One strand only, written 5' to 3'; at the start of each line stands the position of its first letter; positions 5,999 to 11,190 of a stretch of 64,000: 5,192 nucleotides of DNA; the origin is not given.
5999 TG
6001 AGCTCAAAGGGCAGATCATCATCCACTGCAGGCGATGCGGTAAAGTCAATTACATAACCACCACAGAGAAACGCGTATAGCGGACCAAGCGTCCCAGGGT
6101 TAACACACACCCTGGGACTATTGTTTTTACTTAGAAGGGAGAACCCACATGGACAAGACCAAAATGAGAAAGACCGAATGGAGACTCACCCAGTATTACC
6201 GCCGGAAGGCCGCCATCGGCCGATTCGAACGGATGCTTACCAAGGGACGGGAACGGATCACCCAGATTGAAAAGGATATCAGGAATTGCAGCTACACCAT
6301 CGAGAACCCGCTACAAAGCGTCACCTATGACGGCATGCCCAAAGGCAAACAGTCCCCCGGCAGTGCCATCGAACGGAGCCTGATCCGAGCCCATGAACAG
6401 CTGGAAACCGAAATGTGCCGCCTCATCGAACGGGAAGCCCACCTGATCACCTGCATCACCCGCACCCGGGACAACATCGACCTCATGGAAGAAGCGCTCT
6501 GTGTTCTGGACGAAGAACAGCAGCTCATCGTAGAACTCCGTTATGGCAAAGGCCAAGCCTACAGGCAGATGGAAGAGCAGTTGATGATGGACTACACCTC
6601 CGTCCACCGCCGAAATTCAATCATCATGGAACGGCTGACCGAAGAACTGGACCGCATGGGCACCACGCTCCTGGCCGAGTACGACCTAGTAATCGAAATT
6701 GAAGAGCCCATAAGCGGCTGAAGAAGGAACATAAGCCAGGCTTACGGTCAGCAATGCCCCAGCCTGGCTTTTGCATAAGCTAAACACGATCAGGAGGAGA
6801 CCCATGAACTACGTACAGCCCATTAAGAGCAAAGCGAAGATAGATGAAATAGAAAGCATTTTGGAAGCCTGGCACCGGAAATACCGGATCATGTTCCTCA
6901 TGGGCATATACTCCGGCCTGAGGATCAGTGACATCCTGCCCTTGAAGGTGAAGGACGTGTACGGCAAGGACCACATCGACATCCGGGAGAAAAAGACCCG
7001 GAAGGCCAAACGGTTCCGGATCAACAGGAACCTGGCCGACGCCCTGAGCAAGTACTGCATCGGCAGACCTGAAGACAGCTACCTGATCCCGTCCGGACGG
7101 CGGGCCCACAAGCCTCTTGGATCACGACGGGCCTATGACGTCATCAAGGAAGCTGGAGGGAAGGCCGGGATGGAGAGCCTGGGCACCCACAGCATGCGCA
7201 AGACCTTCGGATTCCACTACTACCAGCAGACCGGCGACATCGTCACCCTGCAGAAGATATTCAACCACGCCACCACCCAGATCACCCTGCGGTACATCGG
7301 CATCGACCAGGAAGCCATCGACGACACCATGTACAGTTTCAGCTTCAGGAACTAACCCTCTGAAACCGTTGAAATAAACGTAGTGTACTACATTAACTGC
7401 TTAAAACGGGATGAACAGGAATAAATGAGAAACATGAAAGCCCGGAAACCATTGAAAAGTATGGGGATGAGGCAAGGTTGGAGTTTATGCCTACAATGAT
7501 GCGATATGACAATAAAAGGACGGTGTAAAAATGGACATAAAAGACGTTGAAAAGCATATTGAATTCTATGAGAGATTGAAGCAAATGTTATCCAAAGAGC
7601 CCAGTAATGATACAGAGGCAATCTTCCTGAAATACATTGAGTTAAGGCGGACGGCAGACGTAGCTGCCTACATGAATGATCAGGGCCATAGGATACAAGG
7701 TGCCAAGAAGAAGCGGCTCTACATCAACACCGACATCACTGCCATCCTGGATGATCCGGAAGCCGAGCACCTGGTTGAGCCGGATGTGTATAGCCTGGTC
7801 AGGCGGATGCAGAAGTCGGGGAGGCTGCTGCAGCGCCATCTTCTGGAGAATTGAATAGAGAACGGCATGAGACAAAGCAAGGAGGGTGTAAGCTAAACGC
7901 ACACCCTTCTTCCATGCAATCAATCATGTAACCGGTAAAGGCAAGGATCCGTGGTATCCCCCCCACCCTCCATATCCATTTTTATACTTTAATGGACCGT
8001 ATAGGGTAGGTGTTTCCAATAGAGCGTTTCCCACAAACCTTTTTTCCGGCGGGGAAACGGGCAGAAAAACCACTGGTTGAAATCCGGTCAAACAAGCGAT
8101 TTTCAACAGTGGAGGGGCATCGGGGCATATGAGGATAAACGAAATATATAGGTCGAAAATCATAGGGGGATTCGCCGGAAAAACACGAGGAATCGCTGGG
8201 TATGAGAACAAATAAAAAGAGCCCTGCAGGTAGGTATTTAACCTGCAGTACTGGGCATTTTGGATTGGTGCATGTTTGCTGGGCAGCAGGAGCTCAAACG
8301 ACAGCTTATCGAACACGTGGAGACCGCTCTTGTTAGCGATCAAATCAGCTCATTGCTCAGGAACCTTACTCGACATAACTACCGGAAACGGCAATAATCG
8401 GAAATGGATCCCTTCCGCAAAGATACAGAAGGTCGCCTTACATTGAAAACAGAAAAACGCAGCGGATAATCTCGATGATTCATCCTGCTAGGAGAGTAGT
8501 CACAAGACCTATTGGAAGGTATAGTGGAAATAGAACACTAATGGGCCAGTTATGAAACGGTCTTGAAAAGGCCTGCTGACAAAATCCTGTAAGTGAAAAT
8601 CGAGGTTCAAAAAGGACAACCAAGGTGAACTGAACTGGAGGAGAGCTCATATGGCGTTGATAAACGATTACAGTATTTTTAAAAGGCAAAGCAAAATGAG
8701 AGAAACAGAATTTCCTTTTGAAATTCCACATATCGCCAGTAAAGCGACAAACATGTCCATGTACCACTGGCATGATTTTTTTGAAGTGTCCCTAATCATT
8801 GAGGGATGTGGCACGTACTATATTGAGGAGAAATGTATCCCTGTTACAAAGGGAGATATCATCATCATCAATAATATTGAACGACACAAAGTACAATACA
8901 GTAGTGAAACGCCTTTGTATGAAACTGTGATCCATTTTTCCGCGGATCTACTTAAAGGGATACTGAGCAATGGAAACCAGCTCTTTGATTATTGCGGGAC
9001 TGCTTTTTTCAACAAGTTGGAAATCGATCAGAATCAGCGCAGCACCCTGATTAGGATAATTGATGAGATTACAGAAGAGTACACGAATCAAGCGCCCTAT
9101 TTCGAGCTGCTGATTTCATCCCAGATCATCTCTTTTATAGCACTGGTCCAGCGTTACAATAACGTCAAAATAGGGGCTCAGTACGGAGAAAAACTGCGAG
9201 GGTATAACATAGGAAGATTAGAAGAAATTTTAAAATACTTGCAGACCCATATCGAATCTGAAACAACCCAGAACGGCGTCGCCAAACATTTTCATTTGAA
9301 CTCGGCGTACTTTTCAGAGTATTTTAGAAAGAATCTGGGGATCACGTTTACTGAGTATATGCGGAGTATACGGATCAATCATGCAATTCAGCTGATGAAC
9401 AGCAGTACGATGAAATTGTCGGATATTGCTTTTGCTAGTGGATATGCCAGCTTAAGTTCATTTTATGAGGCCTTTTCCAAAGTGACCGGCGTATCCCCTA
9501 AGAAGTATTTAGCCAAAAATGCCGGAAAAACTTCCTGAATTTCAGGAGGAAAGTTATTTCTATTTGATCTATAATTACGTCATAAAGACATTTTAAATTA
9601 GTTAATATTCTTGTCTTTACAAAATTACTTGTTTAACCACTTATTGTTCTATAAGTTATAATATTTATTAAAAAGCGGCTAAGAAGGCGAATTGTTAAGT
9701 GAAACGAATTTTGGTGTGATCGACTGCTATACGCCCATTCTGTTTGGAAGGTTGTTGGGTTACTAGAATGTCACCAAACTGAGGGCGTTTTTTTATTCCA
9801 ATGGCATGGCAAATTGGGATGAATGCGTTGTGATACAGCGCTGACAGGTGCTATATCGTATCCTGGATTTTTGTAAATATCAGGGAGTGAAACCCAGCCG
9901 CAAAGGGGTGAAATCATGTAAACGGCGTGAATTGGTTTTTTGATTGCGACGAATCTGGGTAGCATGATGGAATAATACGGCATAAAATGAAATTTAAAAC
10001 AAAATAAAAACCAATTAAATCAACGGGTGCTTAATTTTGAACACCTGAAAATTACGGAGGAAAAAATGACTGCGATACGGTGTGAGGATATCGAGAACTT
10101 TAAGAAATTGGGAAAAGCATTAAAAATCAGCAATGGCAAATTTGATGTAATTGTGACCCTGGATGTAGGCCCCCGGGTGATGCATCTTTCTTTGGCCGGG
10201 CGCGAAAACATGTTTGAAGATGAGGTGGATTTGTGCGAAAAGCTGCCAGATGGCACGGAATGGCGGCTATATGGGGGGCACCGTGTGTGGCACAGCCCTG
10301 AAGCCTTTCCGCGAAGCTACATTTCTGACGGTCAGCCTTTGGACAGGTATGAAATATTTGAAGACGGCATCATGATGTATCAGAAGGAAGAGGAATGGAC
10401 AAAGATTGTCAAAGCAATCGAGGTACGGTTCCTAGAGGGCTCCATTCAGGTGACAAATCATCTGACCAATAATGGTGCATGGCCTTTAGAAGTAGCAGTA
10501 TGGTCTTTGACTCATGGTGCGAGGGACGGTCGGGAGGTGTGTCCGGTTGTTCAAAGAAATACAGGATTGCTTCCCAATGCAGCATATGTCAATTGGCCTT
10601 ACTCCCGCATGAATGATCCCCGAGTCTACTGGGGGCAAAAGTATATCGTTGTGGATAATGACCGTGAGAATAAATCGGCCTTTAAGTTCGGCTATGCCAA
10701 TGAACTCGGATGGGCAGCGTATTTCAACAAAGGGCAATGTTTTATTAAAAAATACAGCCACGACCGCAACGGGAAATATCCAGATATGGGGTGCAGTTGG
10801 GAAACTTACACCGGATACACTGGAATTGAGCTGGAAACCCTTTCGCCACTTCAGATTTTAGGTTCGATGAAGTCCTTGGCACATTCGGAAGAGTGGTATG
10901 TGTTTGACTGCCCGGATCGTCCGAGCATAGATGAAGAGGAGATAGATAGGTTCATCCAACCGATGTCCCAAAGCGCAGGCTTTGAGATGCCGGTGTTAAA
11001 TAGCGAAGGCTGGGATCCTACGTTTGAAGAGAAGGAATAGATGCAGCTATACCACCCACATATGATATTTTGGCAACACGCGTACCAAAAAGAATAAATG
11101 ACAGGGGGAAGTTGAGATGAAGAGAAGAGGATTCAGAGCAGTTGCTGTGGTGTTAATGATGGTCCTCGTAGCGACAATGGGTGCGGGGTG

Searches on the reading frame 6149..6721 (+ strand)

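Call 63: search_protein_families(library=pfam, proteins=[window:6149-6721:+], max_evalue=0.001)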
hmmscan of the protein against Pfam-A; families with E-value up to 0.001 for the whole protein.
window:6149-6721:+ (190 aa): 0 families

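Call 80: search_protein_families(library=phrogs, proteins=[window:6149-6721:+], max_evalue=0.001)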
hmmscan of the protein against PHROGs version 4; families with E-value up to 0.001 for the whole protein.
window:6149-6721:+ (190 aa): 2 families
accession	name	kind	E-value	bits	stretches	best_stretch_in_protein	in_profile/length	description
phrog_36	-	transcription regulation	2.7e-12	47.8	1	35-172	68-192/220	transcriptional regulator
phrog_248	-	transcription regulation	1.9e-05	25.8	1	17-157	16-127/161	transcriptional activator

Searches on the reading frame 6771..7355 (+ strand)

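Call 63: search_protein_families(library=pfam, proteins=[window:6771-7355:+], max_evalue=0.001)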
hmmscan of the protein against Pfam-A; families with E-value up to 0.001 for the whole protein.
window:6771-7355:+ (194 aa): 1 family
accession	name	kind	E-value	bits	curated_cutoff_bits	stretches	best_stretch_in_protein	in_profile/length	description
PF00589.27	Phage_integrase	-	6.6e-24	85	27.1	1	25-179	6-169/172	Phage integrase family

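Call 80: search_protein_families(library=phrogs, proteins=[window:6771-7355:+], max_evalue=0.001)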
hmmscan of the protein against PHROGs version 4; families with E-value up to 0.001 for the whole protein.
window:6771-7355:+ (194 aa): 3 families
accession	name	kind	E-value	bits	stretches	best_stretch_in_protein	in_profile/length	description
phrog_216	-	integration and excision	6.7e-56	190.6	1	8-192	45-238/301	integrase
phrog_1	-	integration and excision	2.2e-22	81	1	24-187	273-444/611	integrase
phrog_7269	-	integration and excision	1e-20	74.4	1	119-193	11-84/89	integrase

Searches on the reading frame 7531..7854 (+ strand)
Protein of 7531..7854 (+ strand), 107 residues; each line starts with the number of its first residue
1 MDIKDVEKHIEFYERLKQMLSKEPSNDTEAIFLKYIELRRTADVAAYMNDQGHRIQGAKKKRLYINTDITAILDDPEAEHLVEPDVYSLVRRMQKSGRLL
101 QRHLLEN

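Call 80: search_protein_families(library=phrogs, proteins=[window:7531-7854:+], max_evalue=0.001)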
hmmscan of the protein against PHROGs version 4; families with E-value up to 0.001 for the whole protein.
window:7531-7854:+ (107 aa): 1 family
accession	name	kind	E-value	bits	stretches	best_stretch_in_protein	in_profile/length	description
phrog_3548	-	unknown function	0.00014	23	1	16-95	92-171/181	-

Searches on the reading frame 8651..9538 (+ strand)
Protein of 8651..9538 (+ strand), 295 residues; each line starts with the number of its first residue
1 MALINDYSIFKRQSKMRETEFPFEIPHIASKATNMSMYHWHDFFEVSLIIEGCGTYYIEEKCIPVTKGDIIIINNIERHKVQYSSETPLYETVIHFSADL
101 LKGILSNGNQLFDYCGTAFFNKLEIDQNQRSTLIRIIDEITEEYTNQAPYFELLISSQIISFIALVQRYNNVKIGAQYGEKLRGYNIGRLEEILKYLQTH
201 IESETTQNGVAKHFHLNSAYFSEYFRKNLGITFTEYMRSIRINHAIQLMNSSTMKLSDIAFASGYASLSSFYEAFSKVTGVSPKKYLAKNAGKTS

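Call 63: search_protein_families(library=pfam, proteins=[window:8651-9538:+], max_evalue=0.001)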
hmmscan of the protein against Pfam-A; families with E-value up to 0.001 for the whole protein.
window:8651-9538:+ (295 aa): 5 families
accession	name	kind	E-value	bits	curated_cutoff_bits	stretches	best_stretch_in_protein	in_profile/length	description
PF12833.13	HTH_18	-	4.4e-22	78.6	33.6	1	211-288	2-79/80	Helix-turn-helix domain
PF02311.25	AraC_binding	-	3.1e-16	59.8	21.1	1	38-162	18-134/135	AraC-like ligand binding domain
PF00165.29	HTH_AraC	-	2.1e-14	53.7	26.6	1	251-287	6-41/42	Bacterial regulatory helix-turn-helix proteins, AraC family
PF07883.17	Cupin_2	-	8.5e-05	22.6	27.2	1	38-89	13-64/70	Cupin domain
PF03079.20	ARD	-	0.00077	20.1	27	0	29-73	78-127/157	ARD/ARD' family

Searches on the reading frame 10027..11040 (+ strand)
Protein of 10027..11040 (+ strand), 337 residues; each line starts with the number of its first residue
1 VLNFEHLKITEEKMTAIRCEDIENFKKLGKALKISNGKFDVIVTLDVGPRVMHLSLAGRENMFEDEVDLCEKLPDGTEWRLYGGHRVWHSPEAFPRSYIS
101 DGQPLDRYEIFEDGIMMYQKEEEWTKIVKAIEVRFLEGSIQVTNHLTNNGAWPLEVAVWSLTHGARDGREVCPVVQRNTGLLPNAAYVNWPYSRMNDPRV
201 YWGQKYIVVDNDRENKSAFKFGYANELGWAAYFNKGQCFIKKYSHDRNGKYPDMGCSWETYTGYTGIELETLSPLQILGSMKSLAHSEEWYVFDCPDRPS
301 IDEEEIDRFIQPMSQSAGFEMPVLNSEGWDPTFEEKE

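Call 63: search_protein_families(library=pfam, proteins=[window:10027-11040:+], max_evalue=0.001)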
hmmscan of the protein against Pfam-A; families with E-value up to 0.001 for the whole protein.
window:10027-11040:+ (337 aa): 1 family
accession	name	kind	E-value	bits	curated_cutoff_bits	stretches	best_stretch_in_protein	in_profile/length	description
PF14315.11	DUF4380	-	0.00012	21.6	29.4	0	32-92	4-68/295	Domain of unknown function (DUF4380)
